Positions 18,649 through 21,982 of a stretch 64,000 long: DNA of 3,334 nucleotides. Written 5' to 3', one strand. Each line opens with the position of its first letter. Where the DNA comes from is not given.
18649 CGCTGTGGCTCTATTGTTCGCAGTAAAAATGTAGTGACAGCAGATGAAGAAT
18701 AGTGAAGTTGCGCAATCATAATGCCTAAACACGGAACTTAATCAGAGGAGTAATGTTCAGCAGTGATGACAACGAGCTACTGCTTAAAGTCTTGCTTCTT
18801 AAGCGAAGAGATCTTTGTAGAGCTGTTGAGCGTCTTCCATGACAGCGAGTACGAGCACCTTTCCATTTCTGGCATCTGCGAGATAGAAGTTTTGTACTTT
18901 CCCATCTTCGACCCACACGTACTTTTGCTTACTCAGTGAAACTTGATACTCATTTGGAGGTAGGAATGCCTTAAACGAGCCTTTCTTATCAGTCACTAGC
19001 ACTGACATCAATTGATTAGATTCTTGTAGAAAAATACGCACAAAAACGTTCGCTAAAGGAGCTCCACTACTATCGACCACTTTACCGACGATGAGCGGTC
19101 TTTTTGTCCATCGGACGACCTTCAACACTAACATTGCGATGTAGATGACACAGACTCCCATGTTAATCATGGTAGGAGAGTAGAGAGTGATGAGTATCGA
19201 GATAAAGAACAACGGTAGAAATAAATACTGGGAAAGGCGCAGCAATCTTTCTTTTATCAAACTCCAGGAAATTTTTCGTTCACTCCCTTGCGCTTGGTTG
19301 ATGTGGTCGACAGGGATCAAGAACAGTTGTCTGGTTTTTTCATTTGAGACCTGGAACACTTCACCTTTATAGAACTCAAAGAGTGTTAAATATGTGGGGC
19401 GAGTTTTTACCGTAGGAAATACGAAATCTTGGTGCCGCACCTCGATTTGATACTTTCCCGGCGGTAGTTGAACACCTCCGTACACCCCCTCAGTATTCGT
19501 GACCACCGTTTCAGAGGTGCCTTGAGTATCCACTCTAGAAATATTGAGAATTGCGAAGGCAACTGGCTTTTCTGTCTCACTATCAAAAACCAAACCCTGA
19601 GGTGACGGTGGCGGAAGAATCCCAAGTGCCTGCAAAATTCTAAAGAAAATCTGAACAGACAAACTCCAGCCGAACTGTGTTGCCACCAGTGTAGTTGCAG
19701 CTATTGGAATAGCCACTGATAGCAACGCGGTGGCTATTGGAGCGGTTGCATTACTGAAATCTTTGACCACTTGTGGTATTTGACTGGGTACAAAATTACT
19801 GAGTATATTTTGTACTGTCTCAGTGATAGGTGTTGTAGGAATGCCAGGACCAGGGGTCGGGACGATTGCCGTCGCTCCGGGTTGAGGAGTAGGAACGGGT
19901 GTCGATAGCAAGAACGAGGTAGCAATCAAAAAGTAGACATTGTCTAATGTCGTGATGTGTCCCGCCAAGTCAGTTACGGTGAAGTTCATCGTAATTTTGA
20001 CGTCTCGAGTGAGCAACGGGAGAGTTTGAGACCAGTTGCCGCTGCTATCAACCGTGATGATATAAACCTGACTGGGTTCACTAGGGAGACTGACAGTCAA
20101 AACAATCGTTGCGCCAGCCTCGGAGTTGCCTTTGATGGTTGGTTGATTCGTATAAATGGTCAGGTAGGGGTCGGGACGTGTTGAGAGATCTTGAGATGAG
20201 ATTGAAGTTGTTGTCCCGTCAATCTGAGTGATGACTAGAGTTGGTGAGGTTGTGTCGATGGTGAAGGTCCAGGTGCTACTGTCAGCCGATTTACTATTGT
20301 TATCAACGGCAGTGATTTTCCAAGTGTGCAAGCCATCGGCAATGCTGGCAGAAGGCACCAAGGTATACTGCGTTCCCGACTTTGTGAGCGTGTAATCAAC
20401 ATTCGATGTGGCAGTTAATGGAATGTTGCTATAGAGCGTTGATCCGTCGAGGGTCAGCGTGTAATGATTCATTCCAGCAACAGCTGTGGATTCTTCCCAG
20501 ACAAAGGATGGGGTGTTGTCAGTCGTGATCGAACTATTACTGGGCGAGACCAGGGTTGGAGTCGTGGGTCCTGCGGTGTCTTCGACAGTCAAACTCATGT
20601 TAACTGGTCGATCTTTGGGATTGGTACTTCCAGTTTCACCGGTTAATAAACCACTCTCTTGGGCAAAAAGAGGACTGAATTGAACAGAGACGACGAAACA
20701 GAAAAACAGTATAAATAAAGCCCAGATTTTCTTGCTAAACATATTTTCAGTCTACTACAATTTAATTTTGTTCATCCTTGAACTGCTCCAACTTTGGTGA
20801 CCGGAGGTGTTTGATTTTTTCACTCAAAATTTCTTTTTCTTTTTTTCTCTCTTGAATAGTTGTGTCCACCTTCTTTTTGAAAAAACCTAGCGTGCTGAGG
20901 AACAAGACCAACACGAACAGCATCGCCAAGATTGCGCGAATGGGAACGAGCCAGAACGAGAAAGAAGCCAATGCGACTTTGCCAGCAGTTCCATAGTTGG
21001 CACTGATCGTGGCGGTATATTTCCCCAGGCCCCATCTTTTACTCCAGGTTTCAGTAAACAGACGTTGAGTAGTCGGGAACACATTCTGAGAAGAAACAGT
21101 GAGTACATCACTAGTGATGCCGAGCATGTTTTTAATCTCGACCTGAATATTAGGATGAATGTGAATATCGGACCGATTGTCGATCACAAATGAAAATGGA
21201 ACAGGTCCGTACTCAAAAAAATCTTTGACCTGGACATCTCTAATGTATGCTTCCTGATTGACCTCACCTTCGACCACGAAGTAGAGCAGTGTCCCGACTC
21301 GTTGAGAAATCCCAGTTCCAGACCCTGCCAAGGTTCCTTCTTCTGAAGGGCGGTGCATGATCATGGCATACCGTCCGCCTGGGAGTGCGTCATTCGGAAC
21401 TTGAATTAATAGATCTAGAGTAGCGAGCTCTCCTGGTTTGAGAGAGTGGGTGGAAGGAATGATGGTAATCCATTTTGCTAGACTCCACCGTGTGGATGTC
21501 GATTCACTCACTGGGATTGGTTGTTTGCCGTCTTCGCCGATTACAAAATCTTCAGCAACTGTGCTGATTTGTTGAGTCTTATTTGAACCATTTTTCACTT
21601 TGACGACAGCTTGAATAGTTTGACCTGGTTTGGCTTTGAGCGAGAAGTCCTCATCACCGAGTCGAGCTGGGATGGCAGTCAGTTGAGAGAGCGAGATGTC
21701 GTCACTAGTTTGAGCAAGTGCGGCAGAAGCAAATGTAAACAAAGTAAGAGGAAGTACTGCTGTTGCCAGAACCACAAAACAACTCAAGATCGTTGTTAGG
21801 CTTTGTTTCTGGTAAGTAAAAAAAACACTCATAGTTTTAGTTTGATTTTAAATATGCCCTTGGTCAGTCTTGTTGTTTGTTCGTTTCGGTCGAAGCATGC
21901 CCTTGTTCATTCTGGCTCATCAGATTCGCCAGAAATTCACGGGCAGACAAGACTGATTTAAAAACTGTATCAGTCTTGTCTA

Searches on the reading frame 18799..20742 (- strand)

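Call 10: search_protein_families(library=pfam, proteins=[window:18799-20742:-], max_evalue=0.01)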
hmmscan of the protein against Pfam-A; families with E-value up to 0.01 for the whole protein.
window:18799-20742:- (647 aa): 8 families
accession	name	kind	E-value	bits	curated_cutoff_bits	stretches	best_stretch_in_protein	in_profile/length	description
PF13620.12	CarboxypepD_reg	-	1.6e-16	60.8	32.3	2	551-609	2-60/82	Carboxypeptidase regulatory-like domain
PF19077.6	Big_13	-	1e-14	55.3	27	2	198-273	26-100/102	Bacterial Ig-like domain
PF13715.12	CarbopepD_reg_2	-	2.4e-07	31.1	32.2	0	382-437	2-52/88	CarboxypepD_reg-like domain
PF17802.7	SpaA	-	8e-06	26.4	23.1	0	387-433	9-56/91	Prealbumin-like fold domain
PF17210.9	SdrD_B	-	0.0001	22.9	29.7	0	390-441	20-70/112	SdrD B-like domain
PF22902.2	NOMO1-like_9th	-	0.00014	22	27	0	562-618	12-71/75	BOS complex subunit NOMO1-like, beta sandwich domain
PF23194.1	NOMO_5th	-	0.00056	20.7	27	0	401-437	23-58/89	NOMO fifth transthyretin-like domain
PF07210.18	DUF1416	-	0.0019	18.5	23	1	544-602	15-71/97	Protein of unknown function (DUF1416)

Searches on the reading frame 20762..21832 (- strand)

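Call 13: search_protein_families(library=pfam, proteins=[window:20762-21832:-], max_evalue=0.001)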
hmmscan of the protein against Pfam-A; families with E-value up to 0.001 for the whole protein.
window:20762-21832:- (356 aa): 1 family
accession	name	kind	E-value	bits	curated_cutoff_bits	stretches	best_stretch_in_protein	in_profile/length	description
PF06030.18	WxLIP_PGBD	-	0.00044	20.7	27.3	0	63-152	19-111/121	WxL Interacting Protein, peptidoglycan binding domain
